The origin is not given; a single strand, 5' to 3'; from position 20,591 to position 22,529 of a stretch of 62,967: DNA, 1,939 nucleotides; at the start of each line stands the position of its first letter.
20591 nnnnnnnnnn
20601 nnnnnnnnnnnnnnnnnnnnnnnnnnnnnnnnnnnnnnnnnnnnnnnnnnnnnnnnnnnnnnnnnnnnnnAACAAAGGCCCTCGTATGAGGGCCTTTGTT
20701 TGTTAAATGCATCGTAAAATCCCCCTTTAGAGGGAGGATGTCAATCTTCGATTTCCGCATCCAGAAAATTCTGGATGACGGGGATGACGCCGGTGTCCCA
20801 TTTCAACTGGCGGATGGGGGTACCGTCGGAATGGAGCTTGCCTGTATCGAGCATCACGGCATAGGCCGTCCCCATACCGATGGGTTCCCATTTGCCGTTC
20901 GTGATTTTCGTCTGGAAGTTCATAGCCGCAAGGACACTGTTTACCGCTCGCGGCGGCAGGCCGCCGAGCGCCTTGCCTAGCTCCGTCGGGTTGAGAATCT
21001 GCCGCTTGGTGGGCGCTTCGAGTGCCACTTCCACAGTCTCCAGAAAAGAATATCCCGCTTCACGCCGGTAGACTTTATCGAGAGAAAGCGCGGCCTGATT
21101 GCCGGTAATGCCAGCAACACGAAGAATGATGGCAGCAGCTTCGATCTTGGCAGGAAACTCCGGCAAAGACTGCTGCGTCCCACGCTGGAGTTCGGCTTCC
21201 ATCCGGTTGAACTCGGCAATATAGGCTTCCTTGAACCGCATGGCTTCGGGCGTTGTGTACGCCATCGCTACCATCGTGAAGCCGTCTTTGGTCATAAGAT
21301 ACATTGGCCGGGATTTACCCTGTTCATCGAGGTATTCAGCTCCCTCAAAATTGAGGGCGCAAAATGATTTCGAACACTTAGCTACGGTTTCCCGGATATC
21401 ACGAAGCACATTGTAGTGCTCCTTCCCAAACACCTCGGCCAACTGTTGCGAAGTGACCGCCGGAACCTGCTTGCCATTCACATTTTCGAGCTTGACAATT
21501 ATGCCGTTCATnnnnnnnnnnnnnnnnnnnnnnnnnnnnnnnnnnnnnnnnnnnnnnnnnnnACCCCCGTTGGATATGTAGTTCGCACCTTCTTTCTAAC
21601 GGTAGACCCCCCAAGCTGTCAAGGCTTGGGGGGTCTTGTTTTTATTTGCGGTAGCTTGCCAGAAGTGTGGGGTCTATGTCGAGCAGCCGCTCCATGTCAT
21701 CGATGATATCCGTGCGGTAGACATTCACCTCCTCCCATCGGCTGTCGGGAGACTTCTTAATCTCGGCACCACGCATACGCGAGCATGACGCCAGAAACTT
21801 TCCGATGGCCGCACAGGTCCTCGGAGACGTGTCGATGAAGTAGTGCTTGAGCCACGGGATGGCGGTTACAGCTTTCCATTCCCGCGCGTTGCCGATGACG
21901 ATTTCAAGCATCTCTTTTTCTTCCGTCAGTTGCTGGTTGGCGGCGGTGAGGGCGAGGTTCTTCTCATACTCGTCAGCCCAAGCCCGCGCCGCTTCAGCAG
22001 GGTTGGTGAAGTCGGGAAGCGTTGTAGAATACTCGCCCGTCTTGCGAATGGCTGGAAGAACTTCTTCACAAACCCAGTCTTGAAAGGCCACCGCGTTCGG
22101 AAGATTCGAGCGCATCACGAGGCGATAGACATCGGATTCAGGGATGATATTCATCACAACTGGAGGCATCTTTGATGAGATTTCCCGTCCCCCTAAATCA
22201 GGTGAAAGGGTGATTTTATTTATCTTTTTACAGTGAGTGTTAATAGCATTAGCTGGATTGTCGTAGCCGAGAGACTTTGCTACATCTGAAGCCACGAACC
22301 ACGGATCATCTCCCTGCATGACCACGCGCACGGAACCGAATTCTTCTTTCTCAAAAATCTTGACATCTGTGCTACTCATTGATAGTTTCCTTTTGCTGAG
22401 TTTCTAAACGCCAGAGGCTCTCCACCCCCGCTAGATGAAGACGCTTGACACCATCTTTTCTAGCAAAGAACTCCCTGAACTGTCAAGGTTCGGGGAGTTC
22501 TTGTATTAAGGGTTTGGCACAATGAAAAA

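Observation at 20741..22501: Two antirepressors, each behind a hairpin with an identical TGTCAAG loop that embeds a TTGACA -35 box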

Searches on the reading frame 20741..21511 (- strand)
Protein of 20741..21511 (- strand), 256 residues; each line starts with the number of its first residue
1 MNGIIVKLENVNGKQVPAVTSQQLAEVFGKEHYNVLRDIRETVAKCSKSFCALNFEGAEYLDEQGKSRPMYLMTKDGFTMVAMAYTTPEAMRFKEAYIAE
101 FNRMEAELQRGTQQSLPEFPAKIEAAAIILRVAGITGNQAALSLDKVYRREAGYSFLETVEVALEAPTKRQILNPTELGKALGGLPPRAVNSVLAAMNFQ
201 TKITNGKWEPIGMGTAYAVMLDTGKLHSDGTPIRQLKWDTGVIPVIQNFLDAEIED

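Call 9: search_protein_families(library=pfam, proteins=[window:20741-21511:-], max_evalue=0.01)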
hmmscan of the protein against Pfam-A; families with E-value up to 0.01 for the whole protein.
window:20741-21511:- (256 aa): 1 family
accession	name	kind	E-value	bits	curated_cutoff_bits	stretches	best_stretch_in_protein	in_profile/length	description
PF09669.15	Phage_pRha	-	1e-30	106.6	29.9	1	19-105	1-90/91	Phage regulatory protein Rha (Phage_pRha)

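Call 10: search_protein_families(library=phrogs, proteins=[window:20741-21511:-], max_evalue=0.001)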
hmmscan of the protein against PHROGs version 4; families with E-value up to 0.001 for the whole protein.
window:20741-21511:- (256 aa): 15 families
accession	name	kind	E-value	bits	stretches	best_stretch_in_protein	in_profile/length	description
phrog_518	-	transcription regulation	1.8e-39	136.9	1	15-116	20-119/268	Rha-like transcriptional regulator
phrog_995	-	transcription regulation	2.1e-35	123.6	1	8-118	112-218/307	transcriptional regulator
phrog_373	-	transcription regulation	4.2e-31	109.6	1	6-115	89-201/373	anti-repressor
phrog_2657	-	transcription regulation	1.1e-28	101.2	1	9-113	11-116/243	transcriptional regulator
phrog_18886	-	unknown function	3e-27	96.7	1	19-113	19-115/269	-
phrog_63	-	transcription regulation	1.4e-24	88.3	1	8-210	122-313/431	anti-repressor Ant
phrog_821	-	transcription regulation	2e-24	87.7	1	11-115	158-258/324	transcriptional regulator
phrog_10324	-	transcription regulation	7.5e-18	66.2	1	19-109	6-102/205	anti-repressor Ant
phrog_1726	-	transcription regulation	3.3e-09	37.9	1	9-121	8-131/264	anti-repressor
phrog_15204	-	transcription regulation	2e-06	28.4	1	17-56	35-72/79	anti-repressor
phrog_8235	-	transcription regulation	2.5e-05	25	1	19-90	13-91/219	anti-repressor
phrog_8244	-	unknown function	0.00012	22.4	0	68-114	206-252/383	-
phrog_4936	-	transcription regulation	0.00031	21.7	0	8-117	4-130/257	transcriptional regulator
phrog_20738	-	transcription regulation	0.00032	22.5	1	75-111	3-39/103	anti-repressor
phrog_17716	-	unknown function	0.00069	21.4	0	83-112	1-30/101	-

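Call 14: find_encoding_contigs(protein=window:20741-21511:-, flank=3000, max_places=10)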
Protein window:20741-21511:- (256 aa): 4 contigs read that carry it; 2 places shown.
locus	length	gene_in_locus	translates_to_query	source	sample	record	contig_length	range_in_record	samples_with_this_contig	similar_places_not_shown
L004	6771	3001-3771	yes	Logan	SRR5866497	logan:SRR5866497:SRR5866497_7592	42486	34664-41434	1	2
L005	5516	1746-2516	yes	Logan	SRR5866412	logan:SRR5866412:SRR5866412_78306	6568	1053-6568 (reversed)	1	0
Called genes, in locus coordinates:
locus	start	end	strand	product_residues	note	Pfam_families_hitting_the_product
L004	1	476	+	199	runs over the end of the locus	-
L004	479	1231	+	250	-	-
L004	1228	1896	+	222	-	-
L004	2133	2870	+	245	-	PF02498:Bro-N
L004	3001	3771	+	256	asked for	PF09669:Phage_pRha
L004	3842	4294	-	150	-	-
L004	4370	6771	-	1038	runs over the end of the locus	PF06048:DUF927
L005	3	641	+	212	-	?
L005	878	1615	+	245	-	PF02498:Bro-N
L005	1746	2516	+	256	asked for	PF09669:Phage_pRha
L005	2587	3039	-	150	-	-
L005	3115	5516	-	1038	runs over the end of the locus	PF06048:DUF927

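Call 17: find_related_loci(query=window:20741-21511:-, collection=viral_contigs, flank=3000)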
Query window:20741-21511:- (256 aa) in viral_contigs; peptide patterns used: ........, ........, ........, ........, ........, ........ (x = any residue, [..] = any of these).
64 stretches matched a pattern; 61 encode a relative of the query (tblastn E <= 1e-3); 61 distinct loci.
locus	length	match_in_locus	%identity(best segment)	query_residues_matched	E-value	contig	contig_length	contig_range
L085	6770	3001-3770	98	1-256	1e-144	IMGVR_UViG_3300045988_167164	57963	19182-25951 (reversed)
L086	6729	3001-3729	64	5-250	1e-101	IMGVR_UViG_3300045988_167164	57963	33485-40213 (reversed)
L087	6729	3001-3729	63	5-250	1e-100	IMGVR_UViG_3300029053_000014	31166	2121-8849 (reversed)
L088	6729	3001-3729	63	5-250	2e-100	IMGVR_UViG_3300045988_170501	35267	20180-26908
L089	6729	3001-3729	63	5-250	2e-100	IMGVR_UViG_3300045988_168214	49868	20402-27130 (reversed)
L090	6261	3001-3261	60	20-108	1e-28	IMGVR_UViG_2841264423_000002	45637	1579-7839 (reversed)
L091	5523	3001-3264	59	19-108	3e-28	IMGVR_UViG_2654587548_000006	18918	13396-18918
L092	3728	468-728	58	20-108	1e-27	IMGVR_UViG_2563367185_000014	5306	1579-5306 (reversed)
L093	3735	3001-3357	43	13-135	4e-26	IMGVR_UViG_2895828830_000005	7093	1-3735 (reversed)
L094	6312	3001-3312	50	4-108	2e-24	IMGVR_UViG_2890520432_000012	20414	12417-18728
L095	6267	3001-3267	51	19-109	4e-24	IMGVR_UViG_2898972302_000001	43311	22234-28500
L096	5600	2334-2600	51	19-109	4e-24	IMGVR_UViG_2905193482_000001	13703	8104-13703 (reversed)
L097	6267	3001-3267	51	19-109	1e-23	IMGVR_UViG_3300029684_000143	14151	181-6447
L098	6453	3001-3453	38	12-162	2e-23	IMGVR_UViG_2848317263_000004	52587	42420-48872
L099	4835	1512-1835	49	1-115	4e-23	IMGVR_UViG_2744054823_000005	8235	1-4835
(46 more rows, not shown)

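Call 74: search_protein_families(library=ncbifam, proteins=[window:20741-21511:-], max_evalue=0.1)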
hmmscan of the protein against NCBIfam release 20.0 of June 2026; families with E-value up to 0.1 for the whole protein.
window:20741-21511:- (256 aa): 1 family
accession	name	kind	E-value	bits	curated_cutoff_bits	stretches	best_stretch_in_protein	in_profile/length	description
TIGR02681.1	phage_pRha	subfamily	1e-37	128.5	45.95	1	10-110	4-106/108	phage regulatory protein, Rha family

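Call 75: search_solved_structures(query=window:20741-21511:-, max_evalue=1)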
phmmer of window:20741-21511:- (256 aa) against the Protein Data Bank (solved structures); distinct sequences matched with E-value up to 1: 0.

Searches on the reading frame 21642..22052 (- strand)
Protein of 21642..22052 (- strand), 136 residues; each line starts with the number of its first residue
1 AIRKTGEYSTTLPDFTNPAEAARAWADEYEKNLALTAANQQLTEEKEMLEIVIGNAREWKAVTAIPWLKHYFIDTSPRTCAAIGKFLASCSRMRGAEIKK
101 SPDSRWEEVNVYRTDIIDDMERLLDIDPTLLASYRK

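Call 54: search_protein_families(library=pfam, proteins=[window:21642-22052:-], max_evalue=1)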
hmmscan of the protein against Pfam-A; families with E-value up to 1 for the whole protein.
window:21642-22052:- (136 aa): 1 family
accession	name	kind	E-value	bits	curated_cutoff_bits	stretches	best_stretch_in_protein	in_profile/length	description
PF19412.4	DUF5982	-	0.13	12.6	23.9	0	3-17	19-33/64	Domain of unknown function (DUF5982)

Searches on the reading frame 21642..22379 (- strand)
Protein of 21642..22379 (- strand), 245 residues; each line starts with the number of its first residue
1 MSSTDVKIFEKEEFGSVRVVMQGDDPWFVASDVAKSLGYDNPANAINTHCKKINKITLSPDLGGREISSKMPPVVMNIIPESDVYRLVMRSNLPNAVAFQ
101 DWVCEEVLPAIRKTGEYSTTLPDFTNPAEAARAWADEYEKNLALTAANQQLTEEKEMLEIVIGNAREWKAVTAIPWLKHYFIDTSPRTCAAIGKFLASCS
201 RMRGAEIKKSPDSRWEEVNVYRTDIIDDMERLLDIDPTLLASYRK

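Call 9: search_protein_families(library=pfam, proteins=[window:21642-22379:-], max_evalue=0.01)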
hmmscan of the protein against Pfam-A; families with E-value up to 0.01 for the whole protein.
window:21642-22379:- (245 aa): 1 family
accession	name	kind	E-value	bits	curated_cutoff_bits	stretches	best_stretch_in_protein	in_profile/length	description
PF02498.22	Bro-N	-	1.8e-24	86.6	25.6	1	17-109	2-96/96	BRO family, N-terminal domain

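Call 10: search_protein_families(library=phrogs, proteins=[window:21642-22379:-], max_evalue=0.001)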
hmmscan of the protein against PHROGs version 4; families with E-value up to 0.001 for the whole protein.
window:21642-22379:- (245 aa): 13 families
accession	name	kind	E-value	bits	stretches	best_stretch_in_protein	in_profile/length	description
phrog_130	-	transcription regulation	1.3e-47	163.9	1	3-154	157-305/480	anti-repressor Ant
phrog_2899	-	transcription regulation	4.7e-40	138.8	1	5-158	6-152/263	anti-repressor Ant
phrog_463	-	transcription regulation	4.4e-33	115.8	1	5-144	4-128/250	anti-repressor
phrog_2593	-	transcription regulation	4.1e-31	109.6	1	14-193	27-178/255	anti-repressor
phrog_245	-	transcription regulation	7.6e-23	82.5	1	15-151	49-177/319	anti-repressor Ant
phrog_5060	-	transcription regulation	8.4e-23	82.5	1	16-153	16-151/224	anti-repressor Ant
phrog_2011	-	transcription regulation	9.4e-22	79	1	7-144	2-138/275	anti-repressor Ant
phrog_7940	-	unknown function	2.6e-21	77.4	1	4-160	2-149/252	-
phrog_25722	-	unknown function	1.5e-19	71.3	1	6-120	4-111/150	-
phrog_9976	-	transcription regulation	5.6e-18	66.4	1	16-117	10-106/188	anti-repressor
phrog_2977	-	transcription regulation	1.7e-17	64.6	1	4-94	62-148/150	anti-repressor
phrog_34000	-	unknown function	1.1e-08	36.2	1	7-125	15-134/194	-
phrog_63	-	transcription regulation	0.00092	19.6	0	114-156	225-256/431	anti-repressor Ant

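Call 13: find_encoding_contigs(protein=window:21642-22379:-, flank=3000, max_places=10)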
Protein window:21642-22379:- (245 aa): 5 contigs read that carry it; 3 places shown.
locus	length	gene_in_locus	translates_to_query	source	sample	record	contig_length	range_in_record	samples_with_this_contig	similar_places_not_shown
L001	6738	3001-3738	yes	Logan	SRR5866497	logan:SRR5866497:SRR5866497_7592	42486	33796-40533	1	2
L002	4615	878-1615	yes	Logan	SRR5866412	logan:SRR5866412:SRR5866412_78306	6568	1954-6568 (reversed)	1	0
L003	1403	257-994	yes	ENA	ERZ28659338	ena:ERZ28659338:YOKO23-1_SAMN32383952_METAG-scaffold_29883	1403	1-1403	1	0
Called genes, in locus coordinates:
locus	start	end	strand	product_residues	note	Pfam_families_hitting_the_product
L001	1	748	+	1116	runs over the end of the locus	PF18857:LPD38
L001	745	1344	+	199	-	-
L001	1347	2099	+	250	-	-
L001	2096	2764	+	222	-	-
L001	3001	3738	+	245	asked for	PF02498:Bro-N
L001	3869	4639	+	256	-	PF09669:Phage_pRha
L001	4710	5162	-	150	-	-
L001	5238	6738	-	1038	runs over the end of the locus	PF06048:DUF927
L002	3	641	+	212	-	?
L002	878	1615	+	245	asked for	PF02498:Bro-N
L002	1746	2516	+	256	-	PF09669:Phage_pRha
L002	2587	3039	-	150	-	-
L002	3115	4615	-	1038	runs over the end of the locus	PF06048:DUF927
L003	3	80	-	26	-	?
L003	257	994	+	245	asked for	PF02498:Bro-N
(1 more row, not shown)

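Call 16: find_related_loci(query=window:21642-22379:-, collection=viral_contigs, flank=3000)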
Query window:21642-22379:- (245 aa) in viral_contigs; peptide patterns used: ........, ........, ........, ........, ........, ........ (x = any residue, [..] = any of these).
110 stretches matched a pattern; 104 encode a relative of the query (tblastn E <= 1e-3); the best 80 are kept; 79 distinct loci.
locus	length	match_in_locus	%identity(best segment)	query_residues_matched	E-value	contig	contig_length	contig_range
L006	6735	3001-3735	99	1-245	5e-166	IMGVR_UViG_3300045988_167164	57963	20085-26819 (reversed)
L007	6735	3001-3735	98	1-245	1e-164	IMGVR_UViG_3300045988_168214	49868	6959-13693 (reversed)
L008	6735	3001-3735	98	1-245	4e-163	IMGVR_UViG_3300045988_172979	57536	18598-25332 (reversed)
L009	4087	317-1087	43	1-244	3e-56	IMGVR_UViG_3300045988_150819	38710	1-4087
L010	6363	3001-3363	64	5-131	3e-48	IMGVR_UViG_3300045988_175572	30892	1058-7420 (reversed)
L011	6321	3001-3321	62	4-118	6e-43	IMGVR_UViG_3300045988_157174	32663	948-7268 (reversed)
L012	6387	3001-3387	52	16-153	2e-39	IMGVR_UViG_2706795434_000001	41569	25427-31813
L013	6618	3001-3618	38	3-198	1e-34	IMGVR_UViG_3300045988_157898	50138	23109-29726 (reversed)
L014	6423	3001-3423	50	17-157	8e-35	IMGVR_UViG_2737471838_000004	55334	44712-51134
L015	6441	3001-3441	44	4-153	7e-34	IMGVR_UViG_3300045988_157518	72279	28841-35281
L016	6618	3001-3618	38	3-198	3e-34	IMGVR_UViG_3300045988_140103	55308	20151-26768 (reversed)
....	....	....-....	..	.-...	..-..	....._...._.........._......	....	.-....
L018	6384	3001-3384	50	6-133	2e-33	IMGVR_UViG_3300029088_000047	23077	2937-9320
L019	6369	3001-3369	48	4-124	2e-33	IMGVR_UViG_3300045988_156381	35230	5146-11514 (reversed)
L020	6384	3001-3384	50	6-133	2e-33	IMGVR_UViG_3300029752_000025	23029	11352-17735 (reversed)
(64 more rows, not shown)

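Call 74: search_protein_families(library=ncbifam, proteins=[window:21642-22379:-], max_evalue=0.1)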
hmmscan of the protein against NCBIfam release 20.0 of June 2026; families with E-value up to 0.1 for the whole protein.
window:21642-22379:- (245 aa): 0 families

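Call 76: search_solved_structures(query=window:21642-22379:-, max_evalue=1)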
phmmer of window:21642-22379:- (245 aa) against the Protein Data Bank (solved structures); distinct sequences matched with E-value up to 1: 5.
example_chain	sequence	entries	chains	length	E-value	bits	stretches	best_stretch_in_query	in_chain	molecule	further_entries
1a82_A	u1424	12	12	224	0.65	12.5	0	98-141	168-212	DETHIOBIOTIN SYNTHETASE | PROTEIN (DETHIOBIOTIN SYNTHETASE) | DETHIOBIOTIN SYNTHASE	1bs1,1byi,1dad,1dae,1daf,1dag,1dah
7w1q_A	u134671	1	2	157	0.93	11.9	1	43-121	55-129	Guanosine deaminase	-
7dbf_A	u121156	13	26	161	0.99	11.9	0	43-121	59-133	Guanosine deaminase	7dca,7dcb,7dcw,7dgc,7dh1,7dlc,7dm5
7dqn_A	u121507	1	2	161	0.99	11.9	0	43-121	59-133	Guanosine deaminase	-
7dc9_A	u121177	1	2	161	0.99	11.9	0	43-121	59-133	Guanosine deaminase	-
